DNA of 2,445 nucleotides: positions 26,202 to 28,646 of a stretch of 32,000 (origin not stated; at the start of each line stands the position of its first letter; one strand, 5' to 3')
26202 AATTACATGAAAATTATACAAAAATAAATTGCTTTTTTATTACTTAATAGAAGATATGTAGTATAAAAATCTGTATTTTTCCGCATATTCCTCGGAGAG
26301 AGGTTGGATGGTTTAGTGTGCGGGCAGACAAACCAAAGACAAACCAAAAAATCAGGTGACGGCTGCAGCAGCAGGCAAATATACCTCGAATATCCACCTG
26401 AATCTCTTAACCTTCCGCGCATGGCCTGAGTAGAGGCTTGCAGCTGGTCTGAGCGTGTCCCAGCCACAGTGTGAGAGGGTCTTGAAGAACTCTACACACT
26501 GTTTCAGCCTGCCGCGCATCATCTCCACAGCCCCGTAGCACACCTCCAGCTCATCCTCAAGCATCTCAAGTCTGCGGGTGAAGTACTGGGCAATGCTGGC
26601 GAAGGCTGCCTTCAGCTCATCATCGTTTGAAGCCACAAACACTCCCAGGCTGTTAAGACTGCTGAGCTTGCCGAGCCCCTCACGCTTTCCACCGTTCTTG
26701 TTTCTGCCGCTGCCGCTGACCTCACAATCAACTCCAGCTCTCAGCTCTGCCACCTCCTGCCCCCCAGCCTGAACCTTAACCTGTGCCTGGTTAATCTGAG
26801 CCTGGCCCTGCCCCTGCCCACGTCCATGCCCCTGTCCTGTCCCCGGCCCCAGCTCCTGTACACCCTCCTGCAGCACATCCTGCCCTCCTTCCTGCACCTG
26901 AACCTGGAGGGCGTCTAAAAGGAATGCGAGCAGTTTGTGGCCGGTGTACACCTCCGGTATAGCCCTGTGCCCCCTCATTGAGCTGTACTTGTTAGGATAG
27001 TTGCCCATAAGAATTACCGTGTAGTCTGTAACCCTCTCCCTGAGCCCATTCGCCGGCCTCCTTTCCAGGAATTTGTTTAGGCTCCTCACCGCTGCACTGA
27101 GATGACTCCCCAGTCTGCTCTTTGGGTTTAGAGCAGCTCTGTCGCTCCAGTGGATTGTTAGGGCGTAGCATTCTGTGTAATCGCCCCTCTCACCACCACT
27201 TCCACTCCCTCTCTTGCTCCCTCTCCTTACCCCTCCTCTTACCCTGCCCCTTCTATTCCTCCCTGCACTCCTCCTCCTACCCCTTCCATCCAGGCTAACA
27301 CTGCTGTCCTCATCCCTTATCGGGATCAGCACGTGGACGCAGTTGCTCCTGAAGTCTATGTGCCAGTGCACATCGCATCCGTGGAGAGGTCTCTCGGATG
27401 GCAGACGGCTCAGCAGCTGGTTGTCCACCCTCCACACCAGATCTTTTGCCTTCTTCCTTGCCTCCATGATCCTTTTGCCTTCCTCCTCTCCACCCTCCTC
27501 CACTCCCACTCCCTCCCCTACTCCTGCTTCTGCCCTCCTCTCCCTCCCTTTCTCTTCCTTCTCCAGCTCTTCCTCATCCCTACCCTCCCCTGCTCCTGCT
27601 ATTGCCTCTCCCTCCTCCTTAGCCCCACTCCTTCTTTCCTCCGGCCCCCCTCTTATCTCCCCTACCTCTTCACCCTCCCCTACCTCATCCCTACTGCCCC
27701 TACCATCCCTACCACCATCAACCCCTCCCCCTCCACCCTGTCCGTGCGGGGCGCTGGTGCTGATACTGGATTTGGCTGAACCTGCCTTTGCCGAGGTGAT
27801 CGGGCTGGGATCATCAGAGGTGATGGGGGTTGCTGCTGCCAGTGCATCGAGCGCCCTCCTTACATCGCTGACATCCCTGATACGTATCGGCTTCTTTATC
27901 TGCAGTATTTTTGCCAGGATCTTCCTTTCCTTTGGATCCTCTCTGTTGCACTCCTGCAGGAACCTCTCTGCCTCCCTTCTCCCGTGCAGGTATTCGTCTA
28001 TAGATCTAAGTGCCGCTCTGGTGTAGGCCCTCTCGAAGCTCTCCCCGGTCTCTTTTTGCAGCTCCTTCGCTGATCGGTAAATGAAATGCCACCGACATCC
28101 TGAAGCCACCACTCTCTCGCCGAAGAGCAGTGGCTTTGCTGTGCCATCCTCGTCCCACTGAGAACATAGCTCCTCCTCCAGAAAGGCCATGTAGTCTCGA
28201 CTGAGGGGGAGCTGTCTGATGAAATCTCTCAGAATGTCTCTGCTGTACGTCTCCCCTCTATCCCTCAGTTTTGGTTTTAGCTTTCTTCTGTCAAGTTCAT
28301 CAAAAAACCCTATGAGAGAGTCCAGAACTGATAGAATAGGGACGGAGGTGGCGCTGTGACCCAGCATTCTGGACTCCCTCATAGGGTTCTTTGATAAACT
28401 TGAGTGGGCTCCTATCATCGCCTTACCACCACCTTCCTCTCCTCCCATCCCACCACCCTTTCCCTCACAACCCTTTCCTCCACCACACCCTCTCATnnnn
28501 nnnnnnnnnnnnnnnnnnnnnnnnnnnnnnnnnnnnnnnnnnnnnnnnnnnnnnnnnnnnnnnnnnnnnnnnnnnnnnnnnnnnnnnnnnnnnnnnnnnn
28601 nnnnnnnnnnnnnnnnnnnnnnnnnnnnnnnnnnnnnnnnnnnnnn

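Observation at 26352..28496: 714-aa ORFan with three disordered inserts and HUH-like plus YxxKY motifs: candidate Rep/relaxase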

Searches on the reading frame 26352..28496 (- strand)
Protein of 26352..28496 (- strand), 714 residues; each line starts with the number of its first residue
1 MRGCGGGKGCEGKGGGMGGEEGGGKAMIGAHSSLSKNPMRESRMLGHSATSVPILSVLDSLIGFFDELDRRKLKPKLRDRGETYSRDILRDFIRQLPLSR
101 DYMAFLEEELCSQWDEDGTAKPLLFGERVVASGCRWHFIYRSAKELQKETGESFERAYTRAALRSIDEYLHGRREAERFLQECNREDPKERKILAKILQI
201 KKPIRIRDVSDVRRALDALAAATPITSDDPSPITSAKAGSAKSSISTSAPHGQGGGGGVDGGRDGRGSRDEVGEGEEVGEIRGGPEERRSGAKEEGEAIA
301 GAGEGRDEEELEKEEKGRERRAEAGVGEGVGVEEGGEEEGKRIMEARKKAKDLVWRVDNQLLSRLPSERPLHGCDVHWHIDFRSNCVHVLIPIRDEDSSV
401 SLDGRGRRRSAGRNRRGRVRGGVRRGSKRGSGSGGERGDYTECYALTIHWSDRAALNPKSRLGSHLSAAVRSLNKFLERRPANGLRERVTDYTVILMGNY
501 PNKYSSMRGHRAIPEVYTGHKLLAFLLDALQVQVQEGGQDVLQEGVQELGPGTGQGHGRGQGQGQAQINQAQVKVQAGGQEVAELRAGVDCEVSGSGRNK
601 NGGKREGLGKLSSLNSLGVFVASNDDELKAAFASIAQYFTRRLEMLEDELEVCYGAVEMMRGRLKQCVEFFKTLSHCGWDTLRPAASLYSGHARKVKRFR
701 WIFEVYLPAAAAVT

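Call 4: search_protein_families(library=pfam, proteins=[window:26352-28496:-], max_evalue=1)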
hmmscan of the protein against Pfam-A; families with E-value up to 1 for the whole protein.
window:26352-28496:- (714 aa): 1 family
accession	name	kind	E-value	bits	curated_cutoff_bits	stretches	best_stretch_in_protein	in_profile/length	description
PF02100.23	ODC_AZ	-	0.18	12.2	24.2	1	636-703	43-109/114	Ornithine decarboxylase antizyme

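Call 7: find_homologous_proteins(query=window:26352-28496:-, max_evalue=0.001)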
Query window:26352-28496:- (714 aa): 2 proteins with E <= 0.001 among 8000 candidates.
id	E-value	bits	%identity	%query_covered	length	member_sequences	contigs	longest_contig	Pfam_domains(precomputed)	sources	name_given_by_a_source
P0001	0.0e+0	1598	100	100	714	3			-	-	-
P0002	0.0e+0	1382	87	96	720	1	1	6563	-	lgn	-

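Call 8: search_solved_structures(query=window:26352-28496:-, max_evalue=10)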
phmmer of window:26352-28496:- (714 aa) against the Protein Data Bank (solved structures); distinct sequences matched with E-value up to 10: 4.
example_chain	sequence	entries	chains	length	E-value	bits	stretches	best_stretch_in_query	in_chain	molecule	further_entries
2qsf_X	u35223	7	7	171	0.0075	18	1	496-572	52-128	UV excision repair protein RAD23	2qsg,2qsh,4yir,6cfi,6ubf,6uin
8p6j_BBB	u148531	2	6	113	0.25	13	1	157-217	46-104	Antiphagocytic M protein, type 3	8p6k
9rm5_a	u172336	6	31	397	0.37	12.4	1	207-271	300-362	Protein Rep40 | Protein Rep68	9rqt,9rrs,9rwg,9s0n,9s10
4bem_J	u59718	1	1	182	7.2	8.2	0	547-584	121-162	F1FO ATPASE C1 SUBUNIT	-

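Call 10: find_encoding_contigs(protein=P0002, flank=10000)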
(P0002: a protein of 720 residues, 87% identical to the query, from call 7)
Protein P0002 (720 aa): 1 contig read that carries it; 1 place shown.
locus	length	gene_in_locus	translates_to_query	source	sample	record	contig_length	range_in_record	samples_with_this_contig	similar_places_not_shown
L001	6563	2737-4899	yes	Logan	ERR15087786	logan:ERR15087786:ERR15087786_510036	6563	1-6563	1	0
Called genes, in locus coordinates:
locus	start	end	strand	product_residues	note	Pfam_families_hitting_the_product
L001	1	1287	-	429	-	?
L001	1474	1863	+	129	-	PF04956:TrbC, PF18895:T4SS_pilin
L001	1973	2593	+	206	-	-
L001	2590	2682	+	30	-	-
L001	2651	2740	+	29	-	-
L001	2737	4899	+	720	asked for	-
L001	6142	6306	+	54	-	-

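Call 17: search_protein_families(library=ncbifam, proteins=[window:26355-28418:-], max_evalue=0.1)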
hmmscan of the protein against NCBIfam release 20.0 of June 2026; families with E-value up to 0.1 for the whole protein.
window:26355-28418:- (688 aa): 0 families

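Call 18: search_protein_families(library=phrogs, proteins=[window:26355-28418:-], max_evalue=0.1)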
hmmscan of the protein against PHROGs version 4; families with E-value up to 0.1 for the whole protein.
window:26355-28418:- (688 aa): 0 families

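Call 22: search_dna_similar(query=window:26355-28418:-, collection=plasmids, mode=protein, max_evalue=0.01)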
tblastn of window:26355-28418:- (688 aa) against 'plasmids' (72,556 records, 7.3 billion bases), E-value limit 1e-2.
No match.

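Call 25: predict_structure(alignment_id=A1)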
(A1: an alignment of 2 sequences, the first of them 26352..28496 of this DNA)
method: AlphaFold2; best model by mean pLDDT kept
length: 714 residues; sequences in the alignment: 2
mean_pLDDT: 34.1   pTM: 0.20
mean pLDDT of the five models: 34.1, 32.6, 32.3, 31.0, 28.2
residues with pLDDT >= 90: 0; 70-90: 0; 50-70: 30; < 50: 684
segments of 3 or more residues with pLDDT < 50: 1-84, 86-89, 95-106, 116-147, 153-306, 308-310, 312-672, 686-702, 704-714
pLDDT, mean of each block of 10 residues (from residue 1): 32 31 28 28 25 35 41 35 45 46 47 47 32 36 46 44 40 35 42 37 36 36 29 24 26 29 30 28 33 34 40 46 32 37 34 26 26 30 30 32 29 29 28 28 31 32 34 35 29 24 25 26 31 29 29 27 30 32 31 35 36 29 34 36 35 33 41 52 50 46 45 36
secondary structure, 60 per line:
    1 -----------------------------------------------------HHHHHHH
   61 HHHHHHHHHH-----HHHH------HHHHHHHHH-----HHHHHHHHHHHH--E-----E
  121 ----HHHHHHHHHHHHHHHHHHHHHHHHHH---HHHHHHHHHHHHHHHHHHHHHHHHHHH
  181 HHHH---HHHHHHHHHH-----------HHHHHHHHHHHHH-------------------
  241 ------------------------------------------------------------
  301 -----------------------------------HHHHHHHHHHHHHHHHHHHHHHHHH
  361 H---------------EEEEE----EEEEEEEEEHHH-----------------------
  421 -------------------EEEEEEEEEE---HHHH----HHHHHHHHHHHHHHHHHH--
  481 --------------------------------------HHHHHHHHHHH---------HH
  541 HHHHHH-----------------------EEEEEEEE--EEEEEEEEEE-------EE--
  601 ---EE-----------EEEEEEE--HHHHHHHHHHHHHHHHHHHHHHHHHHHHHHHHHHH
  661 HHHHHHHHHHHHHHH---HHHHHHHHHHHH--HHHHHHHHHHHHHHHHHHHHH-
elements in order (helices of 4 or more, strands of 3 or more residues): H54-70 H76-79 H86-94 H100-111 H125-150 H154-184 H188-197 H209-221 H336-361 E377-381 E386-394 E440-449 H453-456 H461-478 H519-529 H539-546 E570-577 E580-589 E617-623 H626-675 H679-690 H693-713

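Call 26: search_protein_representatives(protein=window:26355-28418:-)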
Query: 688 residues. Proteins with E-value up to 0.001 (for the whole library): 4; up to 1e-10: 4; up to 1e-30: 4. The best 4 are listed.
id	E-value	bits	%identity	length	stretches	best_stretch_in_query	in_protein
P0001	0.0e+00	1539.9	100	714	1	1-688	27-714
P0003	4.7e-70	253.4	47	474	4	583-674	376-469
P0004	7.0e-69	249.5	57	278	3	583-685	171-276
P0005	3.9e-31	124.8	41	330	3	414-478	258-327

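Call 29: find_encoding_contigs(protein=P0003, flank=10000)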
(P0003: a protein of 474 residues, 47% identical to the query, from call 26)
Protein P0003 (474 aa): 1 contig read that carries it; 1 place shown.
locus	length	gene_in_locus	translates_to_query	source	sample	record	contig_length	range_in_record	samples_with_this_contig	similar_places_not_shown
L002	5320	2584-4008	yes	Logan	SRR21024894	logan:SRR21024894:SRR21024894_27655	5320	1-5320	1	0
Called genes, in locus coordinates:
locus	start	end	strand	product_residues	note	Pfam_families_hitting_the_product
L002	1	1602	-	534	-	?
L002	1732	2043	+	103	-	PF04956:TrbC (weak), PF18895:T4SS_pilin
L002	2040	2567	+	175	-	-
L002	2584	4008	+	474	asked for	-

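Call 32: find_encoding_contigs(protein=P0004, flank=10000)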
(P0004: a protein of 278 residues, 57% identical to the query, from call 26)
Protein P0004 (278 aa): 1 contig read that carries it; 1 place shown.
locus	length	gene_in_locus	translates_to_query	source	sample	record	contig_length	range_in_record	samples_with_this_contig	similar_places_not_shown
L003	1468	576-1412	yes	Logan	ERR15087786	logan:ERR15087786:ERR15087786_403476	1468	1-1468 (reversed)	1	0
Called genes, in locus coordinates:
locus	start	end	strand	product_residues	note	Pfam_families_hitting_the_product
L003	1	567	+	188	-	?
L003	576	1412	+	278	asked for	-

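Call 33: find_encoding_contigs(protein=P0005, flank=10000)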
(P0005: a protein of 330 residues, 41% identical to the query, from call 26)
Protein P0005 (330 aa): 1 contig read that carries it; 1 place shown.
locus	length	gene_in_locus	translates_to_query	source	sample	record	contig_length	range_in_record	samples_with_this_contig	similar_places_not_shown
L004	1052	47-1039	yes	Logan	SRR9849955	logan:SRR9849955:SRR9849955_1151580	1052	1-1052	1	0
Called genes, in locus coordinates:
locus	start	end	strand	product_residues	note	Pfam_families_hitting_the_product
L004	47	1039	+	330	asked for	-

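Call 53: predict_structure(alignment_id=A4)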
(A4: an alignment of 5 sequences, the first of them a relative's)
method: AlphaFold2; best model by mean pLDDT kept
length: 474 residues; sequences in the alignment: 5
mean_pLDDT: 68.9   pTM: 0.53
mean pLDDT of the five models: 68.9, 68.0, 62.0, 60.7, 56.7
residues with pLDDT >= 90: 52; 70-90: 214; 50-70: 115; < 50: 93
segments of 3 or more residues with pLDDT < 50: 137-139, 148-156, 243-254, 287-290, 315-328, 349-357, 363-371, 421-423, 453-474
pLDDT, mean of each block of 10 residues (from residue 1): 83 88 67 87 92 91 78 68 91 91 90 90 74 52 49 47 55 74 85 80 86 80 71 70 42 59 78 74 66 66 80 52 44 79 57 47 47 56 72 73 80 66 57 73 69 37 35 32
secondary structure, 60 per line:
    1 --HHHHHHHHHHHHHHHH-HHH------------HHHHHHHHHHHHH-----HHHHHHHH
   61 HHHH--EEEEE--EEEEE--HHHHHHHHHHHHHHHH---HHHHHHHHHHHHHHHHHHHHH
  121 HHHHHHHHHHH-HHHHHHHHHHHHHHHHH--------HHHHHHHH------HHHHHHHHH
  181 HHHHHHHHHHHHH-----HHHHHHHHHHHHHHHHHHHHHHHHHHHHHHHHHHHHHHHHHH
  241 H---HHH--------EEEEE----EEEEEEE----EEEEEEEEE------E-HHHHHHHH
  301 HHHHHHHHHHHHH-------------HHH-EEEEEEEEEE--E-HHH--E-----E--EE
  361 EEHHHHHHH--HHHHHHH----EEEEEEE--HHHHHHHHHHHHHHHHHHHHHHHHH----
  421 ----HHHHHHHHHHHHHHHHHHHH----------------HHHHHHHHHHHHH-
elements in order: H3-18 H35-47 H53-64 E67-71 E74-78 H81-96 H100-131 H133-149 H158-165 H172-193 H199-241 E256-260 E265-271 E276-284 H293-313 E331-340 E359-362 H363-369 H372-378 E383-389 H392-416 H425-444 H461-473

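Call 55: fold_search(model_id=the predicted structure, library=pdb)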
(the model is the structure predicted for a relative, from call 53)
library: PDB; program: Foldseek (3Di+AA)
matches with E <= 10: 79; with E <= 0.001: 0
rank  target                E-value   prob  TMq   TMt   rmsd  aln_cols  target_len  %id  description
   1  5trc_A                6.7e-01  0.38  0.13  0.14   5.6       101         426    6  Crystal structure of phosphorylated AC3-AC5 domains of yeast acetyl-CoA carboxylase (released 2016-12-07)
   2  5cs4_A                9.8e-01  0.21  0.13  0.14   7.4       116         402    9  Crystal structure of domains AC3-AC5 of yeast acetyl-CoA carboxylase (released 2015-10-28)
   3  9wuf                  1.1e+00  0.04  0.08  0.05  19.9       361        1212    7  Cryo-EM structure of Upx (released 2026-02-11)
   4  9h1z_B                1.3e+00  0.02  0.09  0.07  33.5       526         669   10  Cryo-EM Structure of human OAS2 Dimer (released 2025-05-28)
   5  9a66_A                1.4e+00  0.02  0.09  0.06  26.0       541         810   10  Integrative model of CLPC-CLPP by crosslinking MS and deep learning (released 2024-09-18)
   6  7fiw_A                1.6e+00  0.06  0.12  0.08  17.0       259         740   10  Crystal structure of the complex formed by Wolbachia cytoplasmic incompatibility factors CidAwMel(ST) and CidBND1-ND2  (released 2022-04-06)
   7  8wkz_A                1.7e+00  0.01  0.09  0.09  29.3       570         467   11  Crystal structure of the Melanocortin-4 Receptor (MC4R) in complex with S31 (released 2024-08-07)
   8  8u86_A                1.9e+00  0.02  0.10  0.11  31.7       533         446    9  Structural Basis of Human NOX5 Activation (released 2024-05-01)
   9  3cz7                  2.1e+00  0.12  0.09  0.11   6.3        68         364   13  Molecular Basis for the Autoregulation of the Protein Acetyl Transferase Rtt109 (released 2008-09-09)
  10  7fiv_B                2.1e+00  0.03  0.09  0.06  18.3       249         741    7  Crystal structure of the complex formed by Wolbachia cytoplasmic incompatibility factors CidA and CidBND1-ND2 from wPi (released 2022-04-06)
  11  4elw_B                2.3e+00  0.04  0.10  0.16  16.8       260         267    8  Structure of E. coli. 1,4-dihydroxy-2- naphthoyl coenzyme A synthases (MENB) in complex with nitrate (released 2012-06-06)
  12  5cs4_B                2.4e+00  0.20  0.13  0.16   5.4       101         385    7  Crystal structure of domains AC3-AC5 of yeast acetyl-CoA carboxylase (released 2015-10-28)
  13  6lo8_B                2.4e+00  0.06  0.11  0.22  15.8       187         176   11  Cryo-EM structure of the TIM22 complex from yeast (released 2020-09-30)
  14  7jgr_E                2.4e+00  0.03  0.07  0.08  20.9       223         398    9  Structure of Drosophila ORC bound to DNA (84 bp) and Cdc6 (released 2020-09-09)
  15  7tid_A                2.6e+00  0.03  0.08  0.08  18.5       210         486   10  Structure of the yeast clamp loader (Replication Factor C RFC) bound to the sliding clamp (Proliferating Cell Nuclear  (released 2022-02-16)
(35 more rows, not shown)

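Call 62: fold_search(model_id=the predicted structure, library=viral)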
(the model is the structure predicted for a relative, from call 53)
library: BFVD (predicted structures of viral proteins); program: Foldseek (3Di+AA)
matches with E <= 10: 132; with E <= 0.001: 1
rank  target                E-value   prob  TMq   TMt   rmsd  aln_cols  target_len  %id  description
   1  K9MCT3                3.9e-04  1.00  0.20  0.32  16.4       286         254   12  (no name in the UniProt tables at hand)
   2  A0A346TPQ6            1.5e-01  0.08  0.11  0.07  29.8       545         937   10  ORF120 [Mythimna unipuncta nucleopolyhedrovirus]
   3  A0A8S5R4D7            1.6e-01  0.38  0.15  0.26  16.6       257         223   13  Uncharacterized protein [Podoviridae sp. ct8nN1]
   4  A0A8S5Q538            1.7e-01  0.08  0.11  0.06  29.8       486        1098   12  Intein splicing domain [Siphoviridae sp. ctHiz26]
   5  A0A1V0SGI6            1.9e-01  0.15  0.14  0.15  17.9       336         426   10  Uncharacterized protein [Hokovirus HKV1]
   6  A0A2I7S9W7            2.5e-01  0.23  0.11  0.24  12.5       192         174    8  (no name in the UniProt tables at hand)
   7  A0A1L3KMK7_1          3.2e-01  0.05  0.10  0.07  32.6       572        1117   10  (no name in the UniProt tables at hand)
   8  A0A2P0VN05            4.9e-01  0.11  0.11  0.14  15.1       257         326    8  Uncharacterized protein [Tetraselmis virus 1]
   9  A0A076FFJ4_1          5.3e-01  0.14  0.14  0.10  24.6       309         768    9  Uncharacterized protein [Aureococcus anophagefferens virus]
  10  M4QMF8                6.5e-01  0.13  0.10  0.09  20.8       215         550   11  Uncharacterized protein [Tetraselmis viridis virus S1]
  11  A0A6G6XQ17            7.8e-01  0.09  0.13  0.20  31.8       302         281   14  (no name in the UniProt tables at hand)
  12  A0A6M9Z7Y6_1          8.2e-01  0.04  0.11  0.06  35.7       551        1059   10  Genome polyprotein [Riboviria sp.]
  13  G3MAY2                8.6e-01  0.15  0.08  0.24  21.7       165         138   14  Gp602 [Bacillus phage G]
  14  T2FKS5                1.3e+00  0.16  0.13  0.27   8.4       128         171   13  Protein UL24 homolog [Suid herpesvirus 1]
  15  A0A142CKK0            1.3e+00  0.08  0.12  0.08  15.2       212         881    8  (no name in the UniProt tables at hand)
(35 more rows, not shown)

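Call 67: find_encoding_contigs(protein=P0001, flank=10000, max_places=6)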
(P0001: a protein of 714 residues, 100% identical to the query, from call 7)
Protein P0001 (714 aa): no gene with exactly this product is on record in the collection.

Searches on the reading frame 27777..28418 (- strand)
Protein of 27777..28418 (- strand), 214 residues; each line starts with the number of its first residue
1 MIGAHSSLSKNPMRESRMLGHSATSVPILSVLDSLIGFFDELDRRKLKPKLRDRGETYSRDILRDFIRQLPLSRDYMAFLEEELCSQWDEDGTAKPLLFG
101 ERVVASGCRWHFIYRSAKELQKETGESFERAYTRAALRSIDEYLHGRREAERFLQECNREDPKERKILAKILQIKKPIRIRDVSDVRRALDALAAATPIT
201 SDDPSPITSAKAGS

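Call 12: find_homologous_proteins(query=window:27777-28418:-, max_evalue=0.01)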
Query window:27777-28418:-: 1657 candidates shared short words with the query, none scored E <= 0.01.
